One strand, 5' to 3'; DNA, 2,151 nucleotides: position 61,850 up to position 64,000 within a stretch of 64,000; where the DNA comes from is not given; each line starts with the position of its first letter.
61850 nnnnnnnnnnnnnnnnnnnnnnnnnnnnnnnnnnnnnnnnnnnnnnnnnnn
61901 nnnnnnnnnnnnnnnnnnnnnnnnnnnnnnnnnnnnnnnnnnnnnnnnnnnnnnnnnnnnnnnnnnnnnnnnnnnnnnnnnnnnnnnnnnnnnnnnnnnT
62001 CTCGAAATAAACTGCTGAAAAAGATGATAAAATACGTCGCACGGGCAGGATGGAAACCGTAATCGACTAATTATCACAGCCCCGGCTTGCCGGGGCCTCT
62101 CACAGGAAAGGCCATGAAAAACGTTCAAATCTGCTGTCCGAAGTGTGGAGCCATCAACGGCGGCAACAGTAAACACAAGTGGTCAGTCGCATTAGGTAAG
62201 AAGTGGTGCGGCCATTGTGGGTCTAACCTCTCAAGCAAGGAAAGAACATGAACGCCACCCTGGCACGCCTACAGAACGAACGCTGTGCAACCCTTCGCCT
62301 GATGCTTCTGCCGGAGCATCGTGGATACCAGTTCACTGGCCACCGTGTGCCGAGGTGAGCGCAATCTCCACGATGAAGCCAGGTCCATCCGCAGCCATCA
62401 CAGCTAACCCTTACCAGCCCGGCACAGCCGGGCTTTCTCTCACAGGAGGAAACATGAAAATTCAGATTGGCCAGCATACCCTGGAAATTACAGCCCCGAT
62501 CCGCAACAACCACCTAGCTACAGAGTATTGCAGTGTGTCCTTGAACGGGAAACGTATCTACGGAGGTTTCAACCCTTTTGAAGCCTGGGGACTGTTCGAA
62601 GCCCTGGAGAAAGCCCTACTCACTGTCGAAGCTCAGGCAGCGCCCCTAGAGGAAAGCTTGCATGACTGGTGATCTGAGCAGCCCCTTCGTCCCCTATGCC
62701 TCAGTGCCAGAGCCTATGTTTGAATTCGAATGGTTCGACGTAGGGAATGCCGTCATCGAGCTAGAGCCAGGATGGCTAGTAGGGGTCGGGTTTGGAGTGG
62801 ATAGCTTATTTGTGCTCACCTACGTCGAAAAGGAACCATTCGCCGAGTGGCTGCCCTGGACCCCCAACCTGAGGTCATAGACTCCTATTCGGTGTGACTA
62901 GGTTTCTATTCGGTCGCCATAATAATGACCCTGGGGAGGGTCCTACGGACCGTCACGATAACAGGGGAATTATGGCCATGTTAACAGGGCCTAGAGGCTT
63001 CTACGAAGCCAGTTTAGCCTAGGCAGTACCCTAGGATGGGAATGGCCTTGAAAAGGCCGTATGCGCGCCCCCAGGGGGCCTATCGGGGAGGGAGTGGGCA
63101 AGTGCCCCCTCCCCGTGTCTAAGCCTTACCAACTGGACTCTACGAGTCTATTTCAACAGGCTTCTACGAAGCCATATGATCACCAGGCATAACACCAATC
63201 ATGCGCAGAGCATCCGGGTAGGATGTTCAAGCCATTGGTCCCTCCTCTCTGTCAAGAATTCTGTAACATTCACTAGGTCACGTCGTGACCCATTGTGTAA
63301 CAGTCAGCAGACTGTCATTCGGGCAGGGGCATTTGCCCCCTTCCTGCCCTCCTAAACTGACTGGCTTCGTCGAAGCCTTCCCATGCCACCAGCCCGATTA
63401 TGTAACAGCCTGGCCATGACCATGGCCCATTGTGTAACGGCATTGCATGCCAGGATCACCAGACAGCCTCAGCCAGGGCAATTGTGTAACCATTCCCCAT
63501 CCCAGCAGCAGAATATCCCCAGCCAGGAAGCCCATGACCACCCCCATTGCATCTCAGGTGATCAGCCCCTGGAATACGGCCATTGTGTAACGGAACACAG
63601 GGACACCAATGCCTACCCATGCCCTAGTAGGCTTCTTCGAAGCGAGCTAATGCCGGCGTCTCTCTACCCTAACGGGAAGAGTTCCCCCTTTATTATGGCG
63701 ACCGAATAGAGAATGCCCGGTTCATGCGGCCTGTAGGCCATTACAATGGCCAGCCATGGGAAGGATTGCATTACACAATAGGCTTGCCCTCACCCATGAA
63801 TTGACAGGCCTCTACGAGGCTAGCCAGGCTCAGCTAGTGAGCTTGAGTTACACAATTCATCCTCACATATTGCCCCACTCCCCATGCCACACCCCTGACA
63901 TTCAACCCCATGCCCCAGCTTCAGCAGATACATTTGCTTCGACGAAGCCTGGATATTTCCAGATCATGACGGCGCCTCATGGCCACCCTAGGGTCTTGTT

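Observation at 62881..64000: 1.1-kb noncoding region saturated with repeats (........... x6) and long palindromes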

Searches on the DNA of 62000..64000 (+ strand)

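Call 7: search_dna_similar(query=window:62600-64000:+, collection=phages, mode=distant)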
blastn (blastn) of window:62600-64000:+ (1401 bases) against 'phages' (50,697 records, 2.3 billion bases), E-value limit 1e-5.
Records with a match: 40; places in all: 57; records where one place covers at least 80% of the query: 37.
Best place of each record, by identity: >=99% 2; 95-99% 4; 90-95% 33; 80-90% 1.
By first word of the organism name: Pseudomonas 40.
By host as written in the record: Pseudomonas aeruginosa 20; Pseudomonas aeruginosa PAK 4; Pseudomonas sp. 4; Pseudomonas aeruginosa CHA 3; Pseudomonas aeruginosa DLG 2; - 2; Pseudomonas aeruginosa PAER2_24 2; Pseudomonas aeruginosa PA003 1; and 2 more.
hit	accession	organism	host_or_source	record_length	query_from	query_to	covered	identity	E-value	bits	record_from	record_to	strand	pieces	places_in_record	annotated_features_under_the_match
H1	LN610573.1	Pseudomonas phage vB_PaeM_PAO1_Ab03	Pseudomonas aeruginosa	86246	1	1401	100%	100.0%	0e+0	2527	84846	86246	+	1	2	repeat_region | ORF155: hypothetical protein | ORF156: hypothetical protein | ORF154: hypothetical protein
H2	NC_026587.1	Pseudomonas phage vB_PaeM_PAO1_Ab03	Pseudomonas aeruginosa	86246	1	1401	100%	100.0%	0e+0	2527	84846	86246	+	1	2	repeat_region | ORF155: hypothetical protein | ORF156: hypothetical protein | ORF154: hypothetical protein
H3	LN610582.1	Pseudomonas phage vB_PaeM_PAO1_Ab06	Pseudomonas aeruginosa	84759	1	1401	100%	98.0%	0e+0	2410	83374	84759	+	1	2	none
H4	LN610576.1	Pseudomonas phage vB_PaeM_PAO1_Ab17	Pseudomonas aeruginosa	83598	1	1401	100%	97.3%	0e+0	2406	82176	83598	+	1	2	repeat_region | ORF148: hypothetical protein | ORF149: hypothetical protein | ORF147: hypothetical protein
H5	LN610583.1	Pseudomonas phage vB_PaeM_PAO1_Ab11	Pseudomonas aeruginosa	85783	1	1401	100%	97.0%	0e+0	2393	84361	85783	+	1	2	record has no annotation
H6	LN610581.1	Pseudomonas phage vB_PaeM_PAO1_Ab04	Pseudomonas aeruginosa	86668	1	1401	100%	96.9%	0e+0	2384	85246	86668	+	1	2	none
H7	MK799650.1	Pseudomonas phage PAP-JP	Pseudomonas aeruginosa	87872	1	1401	100%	92.0%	0e+0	2199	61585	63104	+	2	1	hypothetical protein (x3)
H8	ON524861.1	Pseudomonas phage vB_PaeM_RP15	Pseudomonas aeruginosa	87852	1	1401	100%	91.8%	0e+0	1998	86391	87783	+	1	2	rasttk_feature_creation_tool=svr_big_repeats | svr_condense_repeats | similar to hypothetical protein | hypothetical protein (x5)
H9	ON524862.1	Pseudomonas phage vB_PaeM_RP6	Pseudomonas aeruginosa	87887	1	1401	100%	91.8%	0e+0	1998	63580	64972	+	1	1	hypothetical protein (x6)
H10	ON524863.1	Pseudomonas phage vB_PaeM_RP7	Pseudomonas aeruginosa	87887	1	1401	100%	91.8%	0e+0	1998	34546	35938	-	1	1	hypothetical protein (x6)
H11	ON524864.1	Pseudomonas phage vB_PaeM_RP8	Pseudomonas aeruginosa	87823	1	1401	100%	91.8%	0e+0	1998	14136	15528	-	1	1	hypothetical protein (x6)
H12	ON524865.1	Pseudomonas phage vB_PaeM_RP9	Pseudomonas aeruginosa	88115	1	1401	100%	91.8%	0e+0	1998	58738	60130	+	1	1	hypothetical protein (x6)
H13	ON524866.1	Pseudomonas phage vB_PaeM_RP10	Pseudomonas aeruginosa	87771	1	1401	100%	91.8%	0e+0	1998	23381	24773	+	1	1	hypothetical protein (x6)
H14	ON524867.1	Pseudomonas phage vB_PaeM_RP11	Pseudomonas aeruginosa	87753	1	1401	100%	91.8%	0e+0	1998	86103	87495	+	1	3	rasttk_feature_creation_tool=svr_big_repeats | svr_condense_repeats | similar to hypothetical protein | hypothetical protein (x5)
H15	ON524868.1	Pseudomonas phage vB_PaeM_RP12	Pseudomonas aeruginosa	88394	1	1401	100%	91.8%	0e+0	1998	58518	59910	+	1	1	hypothetical protein (x6)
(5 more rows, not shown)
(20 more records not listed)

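Call 8: get_annotated_region(hit=H1, flank=4000)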
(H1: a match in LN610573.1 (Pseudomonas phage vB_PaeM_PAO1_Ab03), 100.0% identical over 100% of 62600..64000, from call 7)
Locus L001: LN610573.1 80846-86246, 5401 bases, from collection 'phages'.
description: Pseudomonas phage vB_PaeM_PAO1_Ab03, complete genome.
organism: Pseudomonas phage vB_PaeM_PAO1_Ab03 (NCBI taxid 1548901)
taxonomy: Viruses; Duplodnaviria; Heunggongvirae; Uroviricota; Caudoviricetes; Nankokuvirus; Nankokuvirus Ab03
host: Pseudomonas aeruginosa; source: sewage water sample; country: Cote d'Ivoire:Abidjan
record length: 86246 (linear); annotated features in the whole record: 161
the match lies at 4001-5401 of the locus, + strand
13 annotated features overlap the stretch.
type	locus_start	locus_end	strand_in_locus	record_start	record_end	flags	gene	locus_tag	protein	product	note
CDS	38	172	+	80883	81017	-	ORF145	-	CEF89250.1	hypothetical protein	-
CDS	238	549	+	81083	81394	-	ORF146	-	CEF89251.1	hypothetical protein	-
CDS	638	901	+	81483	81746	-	ORF147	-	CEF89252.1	hypothetical protein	-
CDS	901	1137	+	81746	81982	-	ORF148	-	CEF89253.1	hypothetical protein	-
CDS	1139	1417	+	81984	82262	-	ORF149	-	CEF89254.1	hypothetical protein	-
CDS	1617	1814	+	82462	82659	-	ORF150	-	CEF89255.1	hypothetical protein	-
CDS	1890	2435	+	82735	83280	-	ORF151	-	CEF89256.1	hypothetical protein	-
CDS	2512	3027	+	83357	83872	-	ORF152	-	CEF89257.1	hypothetical protein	-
CDS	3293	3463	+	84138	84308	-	ORF153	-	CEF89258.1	hypothetical protein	-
CDS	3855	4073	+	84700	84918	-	ORF154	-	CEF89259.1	hypothetical protein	-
CDS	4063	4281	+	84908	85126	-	ORF155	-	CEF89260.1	hypothetical protein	-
repeat_region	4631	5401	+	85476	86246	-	-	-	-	-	-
CDS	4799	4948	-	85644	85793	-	ORF156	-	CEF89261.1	hypothetical protein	-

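Call 17: search_dna_similar(query=window:62881-64000:+, collection=phages, mode=distant, max_rows=60)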
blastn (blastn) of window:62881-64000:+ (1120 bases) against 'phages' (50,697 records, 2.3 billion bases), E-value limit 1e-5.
Records with a match: 40; places in all: 57; records where one place covers at least 80% of the query: 38.
Best place of each record, by identity: >=99% 2; 95-99% 4; 90-95% 34.
By first word of the organism name: Pseudomonas 40.
By host as written in the record: Pseudomonas aeruginosa 20; Pseudomonas aeruginosa PAK 4; Pseudomonas sp. 4; Pseudomonas aeruginosa CHA 3; Pseudomonas aeruginosa DLG 2; - 2; Pseudomonas aeruginosa PAER2_24 2; Pseudomonas aeruginosa PA003 1; and 2 more.
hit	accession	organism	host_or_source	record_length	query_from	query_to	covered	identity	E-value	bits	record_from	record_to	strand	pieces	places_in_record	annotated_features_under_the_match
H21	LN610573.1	Pseudomonas phage vB_PaeM_PAO1_Ab03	Pseudomonas aeruginosa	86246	1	1120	100%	100.0%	0e+0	2021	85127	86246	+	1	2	repeat_region | ORF156: hypothetical protein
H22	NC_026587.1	Pseudomonas phage vB_PaeM_PAO1_Ab03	Pseudomonas aeruginosa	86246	1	1120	100%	100.0%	0e+0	2021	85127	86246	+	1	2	repeat_region | ORF156: hypothetical protein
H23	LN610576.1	Pseudomonas phage vB_PaeM_PAO1_Ab17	Pseudomonas aeruginosa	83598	5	1120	100%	98.6%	0e+0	1941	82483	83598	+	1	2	repeat_region | ORF149: hypothetical protein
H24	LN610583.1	Pseudomonas phage vB_PaeM_PAO1_Ab11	Pseudomonas aeruginosa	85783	5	1120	100%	98.3%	0e+0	1928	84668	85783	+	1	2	record has no annotation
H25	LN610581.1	Pseudomonas phage vB_PaeM_PAO1_Ab04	Pseudomonas aeruginosa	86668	5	1120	100%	98.1%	0e+0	1919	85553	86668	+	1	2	none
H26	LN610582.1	Pseudomonas phage vB_PaeM_PAO1_Ab06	Pseudomonas aeruginosa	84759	1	1120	100%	97.5%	0e+0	1903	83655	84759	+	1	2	none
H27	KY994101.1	Pseudomonas phage vB_PaeM_G1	Pseudomonas aeruginosa DLG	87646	5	1120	100%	93.1%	0e+0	1673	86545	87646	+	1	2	none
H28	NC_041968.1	Pseudomonas phage vB_PaeM_G1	Pseudomonas aeruginosa DLG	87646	5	1120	100%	93.1%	0e+0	1673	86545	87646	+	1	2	none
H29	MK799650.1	Pseudomonas phage PAP-JP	Pseudomonas aeruginosa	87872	22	1120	98%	94.0%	0e+0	1885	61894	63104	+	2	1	hypothetical protein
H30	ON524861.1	Pseudomonas phage vB_PaeM_RP15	Pseudomonas aeruginosa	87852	22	1120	98%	93.9%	0e+0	1684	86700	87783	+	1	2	rasttk_feature_creation_tool=svr_big_repeats | svr_condense_repeats | similar to hypothetical protein | hypothetical protein (x3)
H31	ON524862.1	Pseudomonas phage vB_PaeM_RP6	Pseudomonas aeruginosa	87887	22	1120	98%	93.9%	0e+0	1684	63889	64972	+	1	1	hypothetical protein (x4)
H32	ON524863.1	Pseudomonas phage vB_PaeM_RP7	Pseudomonas aeruginosa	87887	22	1120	98%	93.9%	0e+0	1684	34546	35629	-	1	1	hypothetical protein (x4)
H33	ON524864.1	Pseudomonas phage vB_PaeM_RP8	Pseudomonas aeruginosa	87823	22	1120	98%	93.9%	0e+0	1684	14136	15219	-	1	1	hypothetical protein (x4)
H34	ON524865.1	Pseudomonas phage vB_PaeM_RP9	Pseudomonas aeruginosa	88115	22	1120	98%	93.9%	0e+0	1684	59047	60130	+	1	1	hypothetical protein (x4)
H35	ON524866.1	Pseudomonas phage vB_PaeM_RP10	Pseudomonas aeruginosa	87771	22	1120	98%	93.9%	0e+0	1684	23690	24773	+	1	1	hypothetical protein (x4)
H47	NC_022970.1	Pseudomonas phage PAK_P3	Pseudomonas aeruginosa PAK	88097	22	1120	98%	93.4%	0e+0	1672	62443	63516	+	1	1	hypothetical protein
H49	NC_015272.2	Pseudomonas phage KPP10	-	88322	22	1120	98%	93.4%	0e+0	1663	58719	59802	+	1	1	hypothetical protein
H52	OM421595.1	Pseudomonas phage vB_PaeM_VL12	Pseudomonas aeruginosa ATCC27853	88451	22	1120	98%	93.0%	0e+0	1648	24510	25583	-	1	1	hypothetical protein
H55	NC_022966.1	Pseudomonas phage PAK_P5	Pseudomonas aeruginosa PAK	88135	22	1120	98%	92.9%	0e+0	1625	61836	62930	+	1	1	hypothetical protein (x2)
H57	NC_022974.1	Pseudomonas phage CHA_P1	Pseudomonas aeruginosa CHA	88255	25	1118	98%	92.9%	0e+0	1631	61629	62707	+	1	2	hypothetical protein (x2)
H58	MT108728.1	Pseudomonas phage Epa17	Pseudomonas sp.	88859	75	1120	93%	91.6%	0e+0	1499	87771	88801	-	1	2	none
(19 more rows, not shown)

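Call 28: get_annotated_region(hit=H47, flank=1500)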
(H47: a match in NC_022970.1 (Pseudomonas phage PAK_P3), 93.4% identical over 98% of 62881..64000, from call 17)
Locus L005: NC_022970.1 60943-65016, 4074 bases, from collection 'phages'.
description: Pseudomonas phage PAK_P3, complete genome.
organism: Pseudomonas phage PAK_P3 (NCBI taxid 981431)
taxonomy: Viruses; Duplodnaviria; Heunggongvirae; Uroviricota; Caudoviricetes; Nankokuvirus; Nankokuvirus PAKP3
host: Pseudomonas aeruginosa PAK; source: -; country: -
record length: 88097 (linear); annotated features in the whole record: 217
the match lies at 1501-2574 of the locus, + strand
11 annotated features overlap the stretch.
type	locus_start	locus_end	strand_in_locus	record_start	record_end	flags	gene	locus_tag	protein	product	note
CDS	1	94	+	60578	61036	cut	-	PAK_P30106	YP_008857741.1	hypothetical protein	-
CDS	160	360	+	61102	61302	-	-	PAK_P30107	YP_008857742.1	hypothetical protein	-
CDS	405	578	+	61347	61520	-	-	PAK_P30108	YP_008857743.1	hypothetical protein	-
CDS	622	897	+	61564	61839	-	-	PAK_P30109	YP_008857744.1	hypothetical protein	-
CDS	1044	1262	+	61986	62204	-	-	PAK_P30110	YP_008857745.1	hypothetical protein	-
CDS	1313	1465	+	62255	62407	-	-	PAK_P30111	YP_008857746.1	hypothetical protein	-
CDS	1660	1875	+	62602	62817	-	-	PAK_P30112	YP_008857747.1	hypothetical protein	-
CDS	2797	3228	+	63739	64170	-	-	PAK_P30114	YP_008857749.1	hypothetical protein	-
CDS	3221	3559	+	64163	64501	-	-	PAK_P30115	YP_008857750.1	hypothetical protein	Type 2 periplasmic binding fold superfamily; Region: Periplasmic_Binding_Protein_Type_2; cl21456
CDS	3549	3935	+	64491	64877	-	-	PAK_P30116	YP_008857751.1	hypothetical protein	-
CDS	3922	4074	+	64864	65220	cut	-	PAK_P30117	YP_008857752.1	hypothetical protein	-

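Call 29: get_annotated_region(hit=H49, flank=1500)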
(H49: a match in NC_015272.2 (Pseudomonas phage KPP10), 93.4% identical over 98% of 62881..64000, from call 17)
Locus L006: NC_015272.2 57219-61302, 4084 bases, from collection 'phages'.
description: Pseudomonas phage KPP10, complete genome.
organism: Pseudomonas phage KPP10 (NCBI taxid 582345)
taxonomy: Viruses; Duplodnaviria; Heunggongvirae; Uroviricota; Caudoviricetes; Nankokuvirus; Nankokuvirus KPP10
host: -; source: -; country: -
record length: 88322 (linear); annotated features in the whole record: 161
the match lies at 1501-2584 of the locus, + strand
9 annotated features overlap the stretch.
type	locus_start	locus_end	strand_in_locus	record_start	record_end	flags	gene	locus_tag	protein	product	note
CDS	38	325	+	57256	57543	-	-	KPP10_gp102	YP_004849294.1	hypothetical protein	ORF102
CDS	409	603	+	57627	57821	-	-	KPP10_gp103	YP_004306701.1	hypothetical protein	ORF103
CDS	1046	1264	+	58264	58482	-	-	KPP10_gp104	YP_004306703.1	hypothetical protein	ORF104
CDS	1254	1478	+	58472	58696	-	-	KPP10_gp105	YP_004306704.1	hypothetical protein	ORF105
CDS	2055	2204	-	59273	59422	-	-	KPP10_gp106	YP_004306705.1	hypothetical protein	ORF106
CDS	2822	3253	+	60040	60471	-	-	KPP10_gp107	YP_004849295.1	hypothetical protein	ORF107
CDS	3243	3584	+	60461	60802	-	-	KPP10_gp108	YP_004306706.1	hypothetical protein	ORF108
CDS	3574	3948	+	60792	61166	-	-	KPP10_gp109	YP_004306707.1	hypothetical protein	ORF109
CDS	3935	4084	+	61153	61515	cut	-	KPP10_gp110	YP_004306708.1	hypothetical protein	ORF110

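Call 30: get_annotated_region(hit=H55, flank=1500)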
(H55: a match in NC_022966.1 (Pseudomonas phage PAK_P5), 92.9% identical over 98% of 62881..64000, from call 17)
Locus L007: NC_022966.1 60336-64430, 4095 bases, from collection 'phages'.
description: Pseudomonas phage PAK_P5, complete genome.
organism: Pseudomonas phage PAK_P5 (NCBI taxid 1327964)
taxonomy: Viruses; Duplodnaviria; Heunggongvirae; Uroviricota; Caudoviricetes; Nankokuvirus; Nankokuvirus PAKP3
host: Pseudomonas aeruginosa PAK; source: -; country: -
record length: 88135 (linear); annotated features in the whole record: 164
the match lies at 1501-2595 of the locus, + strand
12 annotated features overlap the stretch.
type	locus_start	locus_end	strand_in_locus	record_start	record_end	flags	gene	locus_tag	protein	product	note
CDS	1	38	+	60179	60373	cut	-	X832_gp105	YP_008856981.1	hypothetical protein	-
CDS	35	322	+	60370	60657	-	-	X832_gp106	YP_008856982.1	hypothetical protein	-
CDS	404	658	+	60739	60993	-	-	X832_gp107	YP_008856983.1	hypothetical protein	-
CDS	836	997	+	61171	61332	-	-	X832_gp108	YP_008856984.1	hypothetical protein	-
CDS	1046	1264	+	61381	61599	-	-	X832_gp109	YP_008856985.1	hypothetical protein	-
CDS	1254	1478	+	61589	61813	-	-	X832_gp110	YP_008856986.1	hypothetical protein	-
CDS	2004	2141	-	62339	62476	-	-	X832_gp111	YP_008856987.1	hypothetical protein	-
CDS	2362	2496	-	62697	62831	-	-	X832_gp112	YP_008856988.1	hypothetical protein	-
CDS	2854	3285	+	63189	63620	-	-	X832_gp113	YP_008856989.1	hypothetical protein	-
CDS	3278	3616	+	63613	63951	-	-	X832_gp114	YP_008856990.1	hypothetical protein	-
CDS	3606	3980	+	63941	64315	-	-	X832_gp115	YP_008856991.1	hypothetical protein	-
CDS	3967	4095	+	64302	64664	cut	-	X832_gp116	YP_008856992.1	hypothetical protein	-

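Call 31: get_annotated_region(hit=H57, flank=1500)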
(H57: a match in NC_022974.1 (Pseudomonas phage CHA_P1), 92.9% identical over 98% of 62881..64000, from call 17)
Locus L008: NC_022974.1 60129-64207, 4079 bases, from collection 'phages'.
description: Pseudomonas phage CHA_P1, complete genome.
organism: Pseudomonas phage CHA_P1 (NCBI taxid 1327965)
taxonomy: Viruses; Duplodnaviria; Heunggongvirae; Uroviricota; Caudoviricetes; Nankokuvirus; Nankokuvirus PAKP3
host: Pseudomonas aeruginosa CHA; source: -; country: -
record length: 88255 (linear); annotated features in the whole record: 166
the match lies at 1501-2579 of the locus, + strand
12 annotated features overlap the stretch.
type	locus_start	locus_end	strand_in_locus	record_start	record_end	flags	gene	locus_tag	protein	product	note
CDS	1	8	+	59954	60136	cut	-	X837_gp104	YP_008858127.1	hypothetical protein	-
CDS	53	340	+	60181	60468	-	-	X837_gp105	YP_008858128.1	hypothetical protein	-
CDS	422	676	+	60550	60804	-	-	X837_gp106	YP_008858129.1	hypothetical protein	-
CDS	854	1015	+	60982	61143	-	-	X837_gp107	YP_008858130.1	hypothetical protein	-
CDS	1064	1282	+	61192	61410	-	-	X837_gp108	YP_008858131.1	hypothetical protein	-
CDS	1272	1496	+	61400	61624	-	-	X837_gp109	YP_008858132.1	hypothetical protein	-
CDS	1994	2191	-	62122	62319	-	-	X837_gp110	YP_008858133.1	hypothetical protein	identical to CHAP10112c, because of the repeats (bp61954-62707)- (bp62708-63461)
CDS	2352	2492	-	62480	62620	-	-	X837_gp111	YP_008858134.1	hypothetical protein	identical to CHAP10113c, because of the repeats (bp61954-62707)- (bp62708-63461)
CDS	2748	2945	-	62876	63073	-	-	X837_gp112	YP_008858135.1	hypothetical protein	identical to CHAP10110c, because of the repeats (bp61954-62707)- (bp62708-63461)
CDS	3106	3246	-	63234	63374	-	-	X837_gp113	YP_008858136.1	hypothetical protein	identical to CHAP10111c, because of the repeats (bp61954-62707)- (bp62708-63461)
CDS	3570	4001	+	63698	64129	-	-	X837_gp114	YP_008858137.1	hypothetical protein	-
CDS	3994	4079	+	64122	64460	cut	-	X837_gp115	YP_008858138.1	hypothetical protein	-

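Call 32: get_annotated_region(hit=H28, flank=1500)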
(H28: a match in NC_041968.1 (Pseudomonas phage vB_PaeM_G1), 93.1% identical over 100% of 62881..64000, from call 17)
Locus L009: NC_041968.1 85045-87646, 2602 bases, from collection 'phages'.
description: Pseudomonas phage vB_PaeM_G1, complete genome.
organism: Pseudomonas phage vB_PaeM_G1 (NCBI taxid 1983539)
taxonomy: Viruses; Duplodnaviria; Heunggongvirae; Uroviricota; Caudoviricetes; Nankokuvirus; Nankokuvirus G1
host: Pseudomonas aeruginosa DLG; source: hospital sewage; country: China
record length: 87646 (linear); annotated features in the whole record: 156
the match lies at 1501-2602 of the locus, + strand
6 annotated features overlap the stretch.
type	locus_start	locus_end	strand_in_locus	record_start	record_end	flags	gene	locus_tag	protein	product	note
CDS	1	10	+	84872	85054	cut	-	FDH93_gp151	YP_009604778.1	hypothetical protein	orf151; hypothetical protein KPP10_gp101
CDS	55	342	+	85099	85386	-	-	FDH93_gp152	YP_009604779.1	hypothetical protein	orf152; hypothetical protein CHA_P10105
CDS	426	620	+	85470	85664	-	-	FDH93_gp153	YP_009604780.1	hypothetical protein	orf153; hypothetical protein PJG4_172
CDS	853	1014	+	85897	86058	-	-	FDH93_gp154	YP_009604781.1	hypothetical protein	orf154; hypothetical protein PAK_P500108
CDS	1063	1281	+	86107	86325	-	-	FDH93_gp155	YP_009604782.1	hypothetical protein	orf155; hypothetical protein KPP10_gp104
CDS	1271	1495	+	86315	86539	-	-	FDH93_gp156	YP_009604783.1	hypothetical protein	orf156; hypothetical protein KPP10_gp105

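Call 33: get_annotated_region(hit=H58, flank=1500)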
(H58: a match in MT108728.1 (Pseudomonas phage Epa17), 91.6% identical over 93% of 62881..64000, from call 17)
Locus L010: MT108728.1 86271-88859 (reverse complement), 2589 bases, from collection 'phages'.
description: Pseudomonas phage Epa17, complete genome.
organism: Pseudomonas phage Epa17 (NCBI taxid 2719570)
taxonomy: Viruses; Duplodnaviria; Heunggongvirae; Uroviricota; Caudoviricetes; Nankokuvirus; Nankokuvirus G1
host: Pseudomonas sp.; source: -; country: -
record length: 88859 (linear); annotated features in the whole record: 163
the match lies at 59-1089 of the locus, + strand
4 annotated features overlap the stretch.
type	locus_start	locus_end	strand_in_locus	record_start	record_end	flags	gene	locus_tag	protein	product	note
CDS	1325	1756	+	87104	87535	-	-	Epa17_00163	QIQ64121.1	hypothetical protein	Phi92_gp006_3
CDS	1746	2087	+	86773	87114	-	-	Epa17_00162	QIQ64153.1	hypothetical protein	-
CDS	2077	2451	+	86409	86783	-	-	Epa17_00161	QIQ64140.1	hypothetical protein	-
CDS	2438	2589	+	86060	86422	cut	-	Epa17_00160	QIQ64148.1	hypothetical protein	-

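Call 34: get_annotated_region(hit=H52, flank=1500)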
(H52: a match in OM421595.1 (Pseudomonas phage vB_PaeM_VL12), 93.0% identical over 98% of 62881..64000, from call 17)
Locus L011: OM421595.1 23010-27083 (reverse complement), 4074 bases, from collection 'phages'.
description: Pseudomonas phage vB_PaeM_VL12, complete genome.
organism: Pseudomonas phage vB_PaeM_VL12 (NCBI taxid 2914860)
taxonomy: Viruses; Duplodnaviria; Heunggongvirae; Uroviricota; Caudoviricetes; Nankokuvirus; Nankokuvirus KPP10
host: Pseudomonas aeruginosa ATCC27853; source: pond; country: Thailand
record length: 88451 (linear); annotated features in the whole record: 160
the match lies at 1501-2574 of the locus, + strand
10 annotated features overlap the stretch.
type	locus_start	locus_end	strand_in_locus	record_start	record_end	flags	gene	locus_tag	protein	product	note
CDS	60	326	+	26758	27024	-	-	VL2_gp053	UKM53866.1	hypothetical protein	-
CDS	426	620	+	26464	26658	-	-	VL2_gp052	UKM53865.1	hypothetical protein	-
CDS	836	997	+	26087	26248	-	-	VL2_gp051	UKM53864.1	hypothetical protein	-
CDS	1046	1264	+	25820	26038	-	-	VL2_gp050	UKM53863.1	hypothetical protein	-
CDS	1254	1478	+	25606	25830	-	-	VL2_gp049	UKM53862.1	hypothetical protein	-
CDS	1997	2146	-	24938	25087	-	-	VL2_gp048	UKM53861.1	hypothetical protein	-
CDS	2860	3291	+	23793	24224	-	-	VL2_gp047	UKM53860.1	hypothetical protein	-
CDS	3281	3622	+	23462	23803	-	-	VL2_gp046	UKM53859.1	hypothetical protein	-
CDS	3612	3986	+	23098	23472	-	-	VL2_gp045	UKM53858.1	hypothetical protein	-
CDS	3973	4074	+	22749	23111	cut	-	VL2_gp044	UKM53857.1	hypothetical protein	-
